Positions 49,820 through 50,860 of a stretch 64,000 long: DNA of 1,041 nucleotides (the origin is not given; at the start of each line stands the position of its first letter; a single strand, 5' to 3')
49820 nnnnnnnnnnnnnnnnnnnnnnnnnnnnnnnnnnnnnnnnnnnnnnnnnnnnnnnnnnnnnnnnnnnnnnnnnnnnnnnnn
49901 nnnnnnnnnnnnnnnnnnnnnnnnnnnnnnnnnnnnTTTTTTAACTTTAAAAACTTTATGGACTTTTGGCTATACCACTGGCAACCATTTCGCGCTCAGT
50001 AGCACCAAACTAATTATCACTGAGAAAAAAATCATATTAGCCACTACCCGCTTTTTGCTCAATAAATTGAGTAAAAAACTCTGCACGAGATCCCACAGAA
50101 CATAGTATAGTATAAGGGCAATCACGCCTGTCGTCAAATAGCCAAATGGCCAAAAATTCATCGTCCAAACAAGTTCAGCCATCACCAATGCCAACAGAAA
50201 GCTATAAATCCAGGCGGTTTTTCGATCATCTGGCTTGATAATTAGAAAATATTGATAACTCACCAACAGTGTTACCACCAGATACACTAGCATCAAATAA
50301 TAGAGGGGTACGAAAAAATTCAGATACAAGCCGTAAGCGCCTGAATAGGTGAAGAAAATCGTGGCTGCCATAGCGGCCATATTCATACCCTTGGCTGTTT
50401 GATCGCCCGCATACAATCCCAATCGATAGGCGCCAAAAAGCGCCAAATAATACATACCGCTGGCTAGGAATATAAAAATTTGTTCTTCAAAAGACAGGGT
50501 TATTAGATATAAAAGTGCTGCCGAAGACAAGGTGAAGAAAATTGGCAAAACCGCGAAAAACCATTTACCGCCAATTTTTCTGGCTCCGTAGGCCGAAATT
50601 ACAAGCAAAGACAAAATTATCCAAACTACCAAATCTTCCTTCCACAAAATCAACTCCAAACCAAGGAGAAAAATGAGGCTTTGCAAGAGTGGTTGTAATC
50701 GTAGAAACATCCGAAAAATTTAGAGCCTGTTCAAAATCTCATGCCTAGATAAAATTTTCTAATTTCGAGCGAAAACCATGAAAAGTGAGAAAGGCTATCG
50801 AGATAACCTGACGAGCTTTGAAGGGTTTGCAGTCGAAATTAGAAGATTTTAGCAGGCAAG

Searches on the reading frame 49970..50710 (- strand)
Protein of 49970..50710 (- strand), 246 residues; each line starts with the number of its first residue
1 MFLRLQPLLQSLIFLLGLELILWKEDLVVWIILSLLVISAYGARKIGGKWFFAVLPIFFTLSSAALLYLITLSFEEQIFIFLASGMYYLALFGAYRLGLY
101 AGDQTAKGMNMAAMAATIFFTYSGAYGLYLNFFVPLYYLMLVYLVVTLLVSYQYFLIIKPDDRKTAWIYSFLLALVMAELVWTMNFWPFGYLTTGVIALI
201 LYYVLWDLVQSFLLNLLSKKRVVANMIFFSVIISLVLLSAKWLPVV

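Call 15: find_encoding_contigs(protein=window:49970-50710:-, flank=3000, max_places=10)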
Protein window:49970-50710:- (246 aa): no gene with exactly this product is on record in the collection.
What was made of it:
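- Tried and rejected: No record (call 15), although find_homologous_proteins lists it as P0001.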

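Call 16: find_homologous_proteins(query=window:49970-50710:-)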
Query window:49970-50710:- (246 aa): 701 proteins with E <= 0.001 among 4049 candidates; the best 120 are listed.
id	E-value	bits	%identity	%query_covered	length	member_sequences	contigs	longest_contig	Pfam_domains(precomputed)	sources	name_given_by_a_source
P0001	2.4e-145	501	100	100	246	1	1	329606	PF18900.7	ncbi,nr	ncbi:MAG: hypothetical protein Q7T51_04430 [Candidatus Moranbacteria bacterium]|nr:hypothetical prot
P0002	3.9e-133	461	100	91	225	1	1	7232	PF18900.7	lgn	-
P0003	1.2e-130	453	88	100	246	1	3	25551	PF18900.7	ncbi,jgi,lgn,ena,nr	ncbi:MAG: hypothetical protein UT50_C0008G0013 [Candidatus Moranbacteria bacterium GW2011_GWA2_39_41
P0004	1.5e-117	410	81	100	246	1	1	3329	PF18900.7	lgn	-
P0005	4.3e-117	408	81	100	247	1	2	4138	PF18900.7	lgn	-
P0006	1.4e-116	407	80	100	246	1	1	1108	PF18900.7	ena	-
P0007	2.8e-116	406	79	100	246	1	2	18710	PF18900.7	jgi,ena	-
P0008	2.9e-116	406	79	100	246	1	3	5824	PF18900.7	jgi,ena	-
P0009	3.6e-116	405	79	100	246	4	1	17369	PF18900.7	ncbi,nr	ncbi:MAG: hypothetical protein Q8L11_01825 [Candidatus Moranbacteria bacterium]|nr:hypothetical prot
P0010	9.6e-116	404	79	100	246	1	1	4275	PF18900.7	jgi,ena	-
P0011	1.0e-115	404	79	100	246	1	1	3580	PF18900.7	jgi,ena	-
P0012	2.1e-115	403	79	100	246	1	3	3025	PF18900.7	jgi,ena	-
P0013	2.2e-115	403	80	100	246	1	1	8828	PF18900.7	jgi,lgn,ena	-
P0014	7.3e-115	401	78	100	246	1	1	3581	PF18900.7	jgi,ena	-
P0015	7.7e-115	401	78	100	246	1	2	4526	PF18900.7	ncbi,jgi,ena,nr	ncbi:MAG: hypothetical protein COX30_00330 [Candidatus Moranbacteria bacterium CG23_combo_of_CG06-09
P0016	2.9e-114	399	80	100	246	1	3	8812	PF18900.7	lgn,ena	-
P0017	3.4e-114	399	78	100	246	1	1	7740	PF18900.7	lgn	-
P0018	4.7e-114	399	78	100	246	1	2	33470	PF18900.7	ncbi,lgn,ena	-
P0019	1.4e-113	397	77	100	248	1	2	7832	PF18900.7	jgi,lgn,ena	-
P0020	3.0e-113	396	77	100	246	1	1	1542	PF18900.7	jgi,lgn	-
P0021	9.9e-113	394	78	100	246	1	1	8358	PF18900.7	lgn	-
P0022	1.1e-112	394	77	100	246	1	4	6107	PF18900.7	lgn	-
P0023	1.3e-112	394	77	100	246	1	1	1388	PF18900.7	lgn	-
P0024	2.4e-112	393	79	100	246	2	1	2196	PF18900.7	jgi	jgi:hypothetical protein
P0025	4.7e-112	392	78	100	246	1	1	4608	PF18900.7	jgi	jgi:hypothetical protein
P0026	7.1e-112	391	75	100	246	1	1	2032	PF18900.7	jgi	jgi:hypothetical protein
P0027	2.5e-111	390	76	100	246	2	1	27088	PF18900.7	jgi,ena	jgi:hypothetical protein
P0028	2.2e-110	387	80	92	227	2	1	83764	PF18900.7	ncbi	ncbi:MAG: hypothetical protein WC120_03425 [Parcubacteria group bacterium]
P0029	2.5e-109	383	77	97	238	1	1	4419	PF18900.7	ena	-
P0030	2.5e-109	383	76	100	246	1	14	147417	PF18900.7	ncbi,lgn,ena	-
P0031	1.5e-108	380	76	100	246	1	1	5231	PF18900.7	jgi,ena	-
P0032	1.2e-107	378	84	85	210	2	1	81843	PF18900.7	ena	-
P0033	1.4e-107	377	75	100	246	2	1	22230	PF18900.7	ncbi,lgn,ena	-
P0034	3.4e-107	376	73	100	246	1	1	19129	PF18900.7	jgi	jgi:hypothetical protein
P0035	4.1e-107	376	83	88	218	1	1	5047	PF18900.7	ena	-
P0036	6.9e-107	375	73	100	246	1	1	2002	PF18900.7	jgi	jgi:hypothetical protein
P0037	1.5e-106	374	78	93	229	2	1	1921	PF18900.7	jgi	-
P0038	4.5e-106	372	84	86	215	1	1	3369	PF18900.7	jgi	jgi:hypothetical protein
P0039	1.1e-105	371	82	88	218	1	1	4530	PF18900.7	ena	-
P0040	1.2e-105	371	82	88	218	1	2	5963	PF18900.7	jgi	-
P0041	1.9e-105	370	71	100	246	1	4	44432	PF18900.7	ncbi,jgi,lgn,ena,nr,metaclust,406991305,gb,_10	ncbi:MAG: hypothetical protein ACD_15C00193G0010 [uncultured bacterium]|nr:MAG: hypothetical protein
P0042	2.1e-105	370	78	92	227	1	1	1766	PF18900.7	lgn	-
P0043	1.2e-104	368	72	100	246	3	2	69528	PF18900.7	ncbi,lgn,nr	ncbi:MAG: hypothetical protein P4L62_00165 [Candidatus Pacebacteria bacterium]|nr:hypothetical prote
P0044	3.1e-104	366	71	100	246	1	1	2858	PF18900.7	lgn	-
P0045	3.3e-103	363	70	100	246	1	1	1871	PF18900.7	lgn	-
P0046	3.6e-103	363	70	100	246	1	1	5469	PF18900.7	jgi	jgi:hypothetical protein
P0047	4.3e-103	363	70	100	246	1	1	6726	PF18900.7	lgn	-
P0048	1.2e-102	361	73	100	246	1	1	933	PF18900.7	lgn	-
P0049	1.5e-102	361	71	100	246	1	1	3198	PF18900.7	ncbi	-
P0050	1.6e-102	361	71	100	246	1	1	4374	PF18900.7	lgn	-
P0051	3.4e-102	360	71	100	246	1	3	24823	PF18900.7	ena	-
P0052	3.7e-102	360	72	100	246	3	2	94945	PF18900.7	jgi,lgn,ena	jgi:hypothetical protein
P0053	5.9e-102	359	72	100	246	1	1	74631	PF18900.7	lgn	-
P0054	7.1e-102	359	70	100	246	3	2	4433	PF18900.7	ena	-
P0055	7.5e-102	359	70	100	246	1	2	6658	PF18900.7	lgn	-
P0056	2.2e-101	357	69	100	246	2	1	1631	PF18900.7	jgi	-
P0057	3.2e-101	357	69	100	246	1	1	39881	PF18900.7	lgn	-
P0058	3.9e-101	356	71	100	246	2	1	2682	PF18900.7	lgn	-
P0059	4.3e-101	356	71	99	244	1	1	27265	PF18900.7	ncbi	ncbi:MAG: hypothetical protein WCX17_03660 [Parcubacteria group bacterium]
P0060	4.5e-101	356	72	100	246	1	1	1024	PF18900.7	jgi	jgi:hypothetical protein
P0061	5.6e-101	356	69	100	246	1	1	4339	PF18900.7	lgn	-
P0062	5.6e-101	356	70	100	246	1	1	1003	PF18900.7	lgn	-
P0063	5.6e-101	356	69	100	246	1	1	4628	PF18900.7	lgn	-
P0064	6.5e-101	356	75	94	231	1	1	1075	PF18900.7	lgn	-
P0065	7.8e-101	355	71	100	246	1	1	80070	PF18900.7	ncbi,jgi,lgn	ncbi:MAG: hypothetical protein WC238_02590 [Parcubacteria group bacterium]|jgi:hypothetical protein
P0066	9.5e-101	355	69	100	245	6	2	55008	PF18900.7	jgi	-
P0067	1.0e-100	355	71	100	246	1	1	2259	PF18900.7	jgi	jgi:hypothetical protein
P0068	1.6e-100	354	70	96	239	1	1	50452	PF18900.7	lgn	-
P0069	3.0e-100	353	71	100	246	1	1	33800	PF18900.7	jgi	-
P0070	9.0e-100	352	70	100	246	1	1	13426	PF18900.7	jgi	-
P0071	1.5e-99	351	71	100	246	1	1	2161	PF18900.7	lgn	-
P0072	6.4e-99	349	70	100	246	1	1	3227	PF18900.7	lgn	-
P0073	1.2e-98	348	70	100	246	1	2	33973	PF18900.7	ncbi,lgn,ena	-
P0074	1.9e-98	347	69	100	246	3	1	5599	PF18900.7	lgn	-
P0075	3.2e-98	347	66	100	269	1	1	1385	PF18900.7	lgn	-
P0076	3.3e-98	347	69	100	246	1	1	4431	PF18900.7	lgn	-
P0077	3.5e-98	347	67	100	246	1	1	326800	PF18900.7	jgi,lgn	jgi:hypothetical protein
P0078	6.7e-98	346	71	94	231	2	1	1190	PF18900.7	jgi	jgi:hypothetical protein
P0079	8.5e-98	345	69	100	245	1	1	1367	PF18900.7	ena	-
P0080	8.9e-98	345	65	100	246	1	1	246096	PF18900.7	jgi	jgi:hypothetical protein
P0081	1.0e-97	345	67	100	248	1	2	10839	PF18900.7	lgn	-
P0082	1.1e-97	345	68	100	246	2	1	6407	PF18900.7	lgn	-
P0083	2.1e-97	344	68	100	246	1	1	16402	PF18900.7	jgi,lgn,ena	-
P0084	2.8e-97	344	66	100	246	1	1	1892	PF18900.7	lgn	-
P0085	3.2e-97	343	68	100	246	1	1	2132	PF18900.7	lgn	-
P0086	3.5e-97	343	67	100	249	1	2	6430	PF18900.7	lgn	-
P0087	4.7e-97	343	66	100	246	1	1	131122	PF18900.7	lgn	-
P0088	5.3e-97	343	68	100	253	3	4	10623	PF18900.7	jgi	-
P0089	5.5e-97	343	70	100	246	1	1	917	PF18900.7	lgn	-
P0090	9.2e-97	342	67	100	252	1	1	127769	PF18900.7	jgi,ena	-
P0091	9.8e-97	342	69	94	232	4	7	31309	PF18900.7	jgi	-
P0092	9.8e-97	342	67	100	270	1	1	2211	PF18900.7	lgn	-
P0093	1.5e-96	341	65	100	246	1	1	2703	PF18900.7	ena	-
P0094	1.5e-96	341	66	100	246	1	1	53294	PF18900.7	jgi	jgi:hypothetical protein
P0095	1.6e-96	341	68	100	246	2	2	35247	PF18900.7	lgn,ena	-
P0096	1.7e-96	341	68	100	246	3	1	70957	PF18900.7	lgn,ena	-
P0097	2.1e-96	341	67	100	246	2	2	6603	PF18900.7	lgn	-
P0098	2.3e-96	341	68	100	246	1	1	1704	PF18900.7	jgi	-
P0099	2.3e-96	341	72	92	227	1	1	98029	PF18900.7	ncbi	-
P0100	2.4e-96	341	64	100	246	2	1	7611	PF18900.7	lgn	-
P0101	4.6e-96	340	67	100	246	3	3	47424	PF18900.7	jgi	-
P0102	6.2e-96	339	65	100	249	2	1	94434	PF18900.7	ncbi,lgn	-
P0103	7.2e-96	339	68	100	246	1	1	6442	PF18900.7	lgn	-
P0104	7.9e-96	339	68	100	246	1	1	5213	PF18900.7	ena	-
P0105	7.9e-96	339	64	100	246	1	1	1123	PF18900.7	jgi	jgi:hypothetical protein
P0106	1.5e-95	338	65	100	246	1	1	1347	PF18900.7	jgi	jgi:hypothetical protein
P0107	1.6e-95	338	67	100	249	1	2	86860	PF18900.7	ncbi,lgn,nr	ncbi:MAG: hypothetical protein NTY33_03730 [Candidatus Moranbacteria bacterium]|nr:hypothetical prot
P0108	1.9e-95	338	68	100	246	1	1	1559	PF18900.7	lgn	-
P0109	1.9e-95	338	67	100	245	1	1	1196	PF18900.7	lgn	-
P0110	3.3e-95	337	68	100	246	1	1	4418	PF18900.7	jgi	jgi:hypothetical protein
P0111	3.7e-95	337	66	100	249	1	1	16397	PF18900.7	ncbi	-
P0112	3.8e-95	337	65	100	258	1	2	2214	PF18900.7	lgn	-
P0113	4.3e-95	336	64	100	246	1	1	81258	PF18900.7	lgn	-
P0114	4.6e-95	336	67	100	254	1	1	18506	PF18900.7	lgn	-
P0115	5.0e-95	336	68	100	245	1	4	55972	PF18900.7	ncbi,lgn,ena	ncbi:MAG: hypothetical protein AAB487_02575 [Patescibacteria group bacterium]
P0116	6.1e-95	336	68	94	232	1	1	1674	PF18900.7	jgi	-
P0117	6.6e-95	336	65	100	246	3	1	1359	PF18900.7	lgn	-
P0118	6.6e-95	336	67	100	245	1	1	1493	PF18900.7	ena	-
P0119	9.8e-95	335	68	97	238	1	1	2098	PF18900.7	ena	-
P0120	1.4e-94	335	68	100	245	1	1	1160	PF18900.7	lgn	-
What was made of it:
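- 49970..50710 (-): DUF5656 membrane-protein gene. Its 5' leader contains the MITE, and its ATG lies 11 nt after the TA(A) duplication. More than 700 homologues found, the named ones Patescibacteria/CPR MAGs (call 16).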

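Call 17: search_protein_families(library=pfam, proteins=[window:49970-50710:-], max_evalue=0.01)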
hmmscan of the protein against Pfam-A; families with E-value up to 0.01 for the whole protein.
window:49970-50710:- (246 aa): 1 family
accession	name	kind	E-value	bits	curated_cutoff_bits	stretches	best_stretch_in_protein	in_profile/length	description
PF18900.5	DUF5656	-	5.5e-09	36.2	23.3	1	43-239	49-240/242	Protein of unknown function (DUF5656)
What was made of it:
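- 49970..50710 (-): Pfam PF18900, E 5.5e-9 (call 17).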

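Call 18: find_encoding_contigs(protein=P0003, flank=2500, max_places=3)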
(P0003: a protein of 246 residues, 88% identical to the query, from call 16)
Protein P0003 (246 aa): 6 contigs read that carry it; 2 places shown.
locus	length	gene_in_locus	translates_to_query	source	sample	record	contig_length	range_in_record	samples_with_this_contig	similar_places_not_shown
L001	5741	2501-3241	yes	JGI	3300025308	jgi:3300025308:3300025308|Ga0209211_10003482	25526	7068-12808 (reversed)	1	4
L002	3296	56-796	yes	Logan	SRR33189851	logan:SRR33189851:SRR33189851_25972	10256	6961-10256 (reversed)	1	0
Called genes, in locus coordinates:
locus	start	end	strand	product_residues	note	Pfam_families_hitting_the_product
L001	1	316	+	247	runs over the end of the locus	PF00929:RNase_T, PF01612:DNA_pol_A_exo1 (faint), PF20600:ExoX-like_C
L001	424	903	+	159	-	PF04977:DivIC (weak)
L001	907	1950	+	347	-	PF13624:SurA_N_3 (weak), PF13145:Rotamase_2 (weak), PF00639:Rotamase, PF13616:Rotamase_3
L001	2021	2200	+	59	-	PF13370:Fer4_13, PF13459:Fer4_15 (weak)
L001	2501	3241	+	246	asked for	PF18900:DUF5656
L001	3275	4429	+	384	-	PF13365:Trypsin_2, PF13180:PDZ_2, PF17820:PDZ_6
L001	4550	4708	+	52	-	-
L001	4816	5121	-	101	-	-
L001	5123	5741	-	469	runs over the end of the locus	PF01406:tRNA-synt_1e, PF09334:tRNA-synt_1g, PF00133:tRNA-synt_1 (weak), PF09190:DALR_2, PF23493:CysS_C (weak)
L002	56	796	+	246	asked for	PF18900:DUF5656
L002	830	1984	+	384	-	PF13365:Trypsin_2, PF13180:PDZ_2, PF17820:PDZ_6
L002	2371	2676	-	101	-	-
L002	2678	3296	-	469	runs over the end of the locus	PF01406:tRNA-synt_1e, PF09334:tRNA-synt_1g, PF00133:tRNA-synt_1 (weak), PF09190:DALR_2, PF23493:CysS_C (weak)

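Call 19: find_encoding_contigs(protein=P0009, flank=2500, max_places=3)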
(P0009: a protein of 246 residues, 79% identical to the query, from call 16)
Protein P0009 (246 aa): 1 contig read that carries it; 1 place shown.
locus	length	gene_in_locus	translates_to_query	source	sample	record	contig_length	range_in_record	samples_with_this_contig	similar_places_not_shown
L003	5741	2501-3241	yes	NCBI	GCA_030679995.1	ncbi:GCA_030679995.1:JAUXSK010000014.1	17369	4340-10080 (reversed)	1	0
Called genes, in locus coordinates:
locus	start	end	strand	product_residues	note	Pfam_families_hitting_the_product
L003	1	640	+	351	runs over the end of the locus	PF13145:Rotamase_2, PF00639:Rotamase, PF13616:Rotamase_3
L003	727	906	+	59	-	PF12797:Fer4_2 (weak), PF00037:Fer4 (weak), PF12837:Fer4_6 (weak), PF13237:Fer4_10 (faint), PF14697:Fer4_21 (weak), PF13370:Fer4_13, PF13459:Fer4_15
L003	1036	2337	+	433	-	PF00089:Trypsin, PF10459:Peptidase_S46 (faint), PF13365:Trypsin_2, PF13180:PDZ_2, PF17820:PDZ_6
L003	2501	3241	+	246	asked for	PF18900:DUF5656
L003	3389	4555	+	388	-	PF13365:Trypsin_2, PF13180:PDZ_2, PF17820:PDZ_6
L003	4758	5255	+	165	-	-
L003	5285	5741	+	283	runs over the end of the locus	PF18884:TSP3_bac (faint), PF04203:Sortase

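Call 20: find_encoding_contigs(protein=P0030, flank=2500, max_places=3)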
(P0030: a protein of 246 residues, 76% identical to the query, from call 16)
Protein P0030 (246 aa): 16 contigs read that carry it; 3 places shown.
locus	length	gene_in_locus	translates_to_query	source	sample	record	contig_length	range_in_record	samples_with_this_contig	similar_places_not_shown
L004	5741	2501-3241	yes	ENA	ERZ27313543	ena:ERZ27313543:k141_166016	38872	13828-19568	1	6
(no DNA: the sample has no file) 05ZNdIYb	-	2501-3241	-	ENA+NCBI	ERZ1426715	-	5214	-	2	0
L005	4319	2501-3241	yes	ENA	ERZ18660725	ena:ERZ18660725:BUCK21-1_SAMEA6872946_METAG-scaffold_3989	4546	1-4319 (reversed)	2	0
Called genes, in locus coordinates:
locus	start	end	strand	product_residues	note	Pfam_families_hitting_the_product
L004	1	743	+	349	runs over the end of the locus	PF13145:Rotamase_2, PF00639:Rotamase, PF13616:Rotamase_3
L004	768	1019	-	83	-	-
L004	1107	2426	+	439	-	PF00089:Trypsin, PF13365:Trypsin_2, PF13180:PDZ_2, PF00595:PDZ (weak), PF17820:PDZ_6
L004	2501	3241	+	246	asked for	PF18900:DUF5656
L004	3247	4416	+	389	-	PF13365:Trypsin_2, PF13180:PDZ_2, PF17820:PDZ_6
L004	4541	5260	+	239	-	-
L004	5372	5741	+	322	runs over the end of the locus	-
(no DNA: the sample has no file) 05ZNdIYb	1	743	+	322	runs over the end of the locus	?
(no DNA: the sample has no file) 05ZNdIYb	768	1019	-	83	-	-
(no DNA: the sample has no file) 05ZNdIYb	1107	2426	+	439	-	PF00089:Trypsin, PF13365:Trypsin_2, PF13180:PDZ_2, PF00595:PDZ (weak), PF17820:PDZ_6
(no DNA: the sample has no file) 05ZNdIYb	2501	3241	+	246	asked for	PF18900:DUF5656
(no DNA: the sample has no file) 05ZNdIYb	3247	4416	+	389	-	PF13365:Trypsin_2, PF13180:PDZ_2, PF17820:PDZ_6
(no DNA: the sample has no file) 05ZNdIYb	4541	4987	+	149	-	?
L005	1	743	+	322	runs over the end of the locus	?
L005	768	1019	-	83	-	-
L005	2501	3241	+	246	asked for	PF18900:DUF5656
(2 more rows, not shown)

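Call 25: find_encoding_contigs(protein=P0032, flank=2500, max_places=3)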
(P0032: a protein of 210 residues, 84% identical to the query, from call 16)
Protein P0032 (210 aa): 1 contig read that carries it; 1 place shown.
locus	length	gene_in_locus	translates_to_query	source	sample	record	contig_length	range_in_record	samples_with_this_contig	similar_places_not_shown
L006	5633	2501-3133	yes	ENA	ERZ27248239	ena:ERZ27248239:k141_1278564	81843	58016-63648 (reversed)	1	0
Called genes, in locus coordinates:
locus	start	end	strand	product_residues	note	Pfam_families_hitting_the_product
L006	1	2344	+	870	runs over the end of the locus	PF02861:Clp_N, PF23569:NBD_SMAX1, PF00004:AAA, PF17871:AAA_lid_9, PF00004:AAA, PF07724:AAA_2, PF07728:AAA_5, PF10431:ClpB_D2-small, +10 more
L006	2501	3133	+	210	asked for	PF18900:DUF5656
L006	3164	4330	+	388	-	PF13365:Trypsin_2, PF13180:PDZ_2, PF17820:PDZ_6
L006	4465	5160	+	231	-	-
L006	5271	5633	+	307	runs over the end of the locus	-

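Call 26: find_encoding_contigs(protein=P0005, flank=2500, max_places=3)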
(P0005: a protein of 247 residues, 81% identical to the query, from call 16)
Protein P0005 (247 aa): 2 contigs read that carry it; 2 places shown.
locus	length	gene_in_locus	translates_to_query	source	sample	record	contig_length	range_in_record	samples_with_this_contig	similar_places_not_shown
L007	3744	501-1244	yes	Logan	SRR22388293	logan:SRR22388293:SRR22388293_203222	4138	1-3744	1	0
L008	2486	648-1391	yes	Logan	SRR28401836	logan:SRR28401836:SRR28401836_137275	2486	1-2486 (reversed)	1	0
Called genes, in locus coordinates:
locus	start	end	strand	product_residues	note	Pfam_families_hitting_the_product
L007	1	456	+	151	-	?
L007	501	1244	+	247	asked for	PF18900:DUF5656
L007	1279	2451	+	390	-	PF13365:Trypsin_2, PF13180:PDZ_2, PF17820:PDZ_6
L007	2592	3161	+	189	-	-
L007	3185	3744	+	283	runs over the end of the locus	PF18884:TSP3_bac (faint), PF04203:Sortase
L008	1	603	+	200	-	?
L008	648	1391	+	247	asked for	PF18900:DUF5656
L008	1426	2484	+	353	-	?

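Call 27: find_encoding_contigs(protein=P0028, flank=2500, max_places=3)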
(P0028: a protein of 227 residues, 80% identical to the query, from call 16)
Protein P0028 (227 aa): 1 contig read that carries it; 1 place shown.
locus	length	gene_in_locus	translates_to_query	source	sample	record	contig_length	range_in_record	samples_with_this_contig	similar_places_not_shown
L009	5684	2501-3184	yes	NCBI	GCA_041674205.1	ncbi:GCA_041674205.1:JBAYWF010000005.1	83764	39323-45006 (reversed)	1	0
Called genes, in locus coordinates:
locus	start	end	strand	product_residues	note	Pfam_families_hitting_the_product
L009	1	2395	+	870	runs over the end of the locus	PF02861:Clp_N, PF23569:NBD_SMAX1, PF00004:AAA, PF17871:AAA_lid_9, PF00004:AAA, PF07724:AAA_2, PF07728:AAA_5, PF10431:ClpB_D2-small, +10 more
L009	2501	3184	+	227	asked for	PF18900:DUF5656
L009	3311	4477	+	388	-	PF13365:Trypsin_2, PF13180:PDZ_2, PF17820:PDZ_6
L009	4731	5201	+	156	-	-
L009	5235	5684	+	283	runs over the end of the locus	PF18884:TSP3_bac (faint), PF04203:Sortase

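Call 89: find_encoding_contigs(protein=P0038, flank=1500, max_places=2)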
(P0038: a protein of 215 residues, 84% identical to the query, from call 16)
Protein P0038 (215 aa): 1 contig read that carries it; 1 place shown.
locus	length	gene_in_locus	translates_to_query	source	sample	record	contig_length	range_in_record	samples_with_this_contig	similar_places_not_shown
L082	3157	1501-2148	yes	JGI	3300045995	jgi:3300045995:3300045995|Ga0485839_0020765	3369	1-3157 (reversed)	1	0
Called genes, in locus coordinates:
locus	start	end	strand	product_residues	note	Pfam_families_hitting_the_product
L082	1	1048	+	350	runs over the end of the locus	PF13624:SurA_N_3 (weak), PF13145:Rotamase_2, PF00639:Rotamase, PF13616:Rotamase_3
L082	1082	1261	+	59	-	PF12797:Fer4_2 (weak), PF00037:Fer4 (weak), PF12837:Fer4_6 (weak), PF13237:Fer4_10 (faint), PF14697:Fer4_21 (weak), PF13370:Fer4_13, PF13459:Fer4_15 (weak)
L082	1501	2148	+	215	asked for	PF18900:DUF5656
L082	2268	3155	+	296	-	?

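Call 90: find_encoding_contigs(protein=P0035, flank=1500, max_places=2)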
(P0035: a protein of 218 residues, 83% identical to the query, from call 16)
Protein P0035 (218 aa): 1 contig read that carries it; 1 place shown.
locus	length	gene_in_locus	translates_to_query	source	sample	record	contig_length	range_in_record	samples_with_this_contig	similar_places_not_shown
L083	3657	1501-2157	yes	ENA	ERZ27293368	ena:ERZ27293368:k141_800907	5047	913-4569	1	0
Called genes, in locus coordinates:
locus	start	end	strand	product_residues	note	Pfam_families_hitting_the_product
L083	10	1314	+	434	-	PF00089:Trypsin, PF13365:Trypsin_2, PF13180:PDZ_2, PF17820:PDZ_6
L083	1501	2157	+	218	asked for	PF18900:DUF5656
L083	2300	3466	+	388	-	PF13365:Trypsin_2, PF13180:PDZ_2, PF17820:PDZ_6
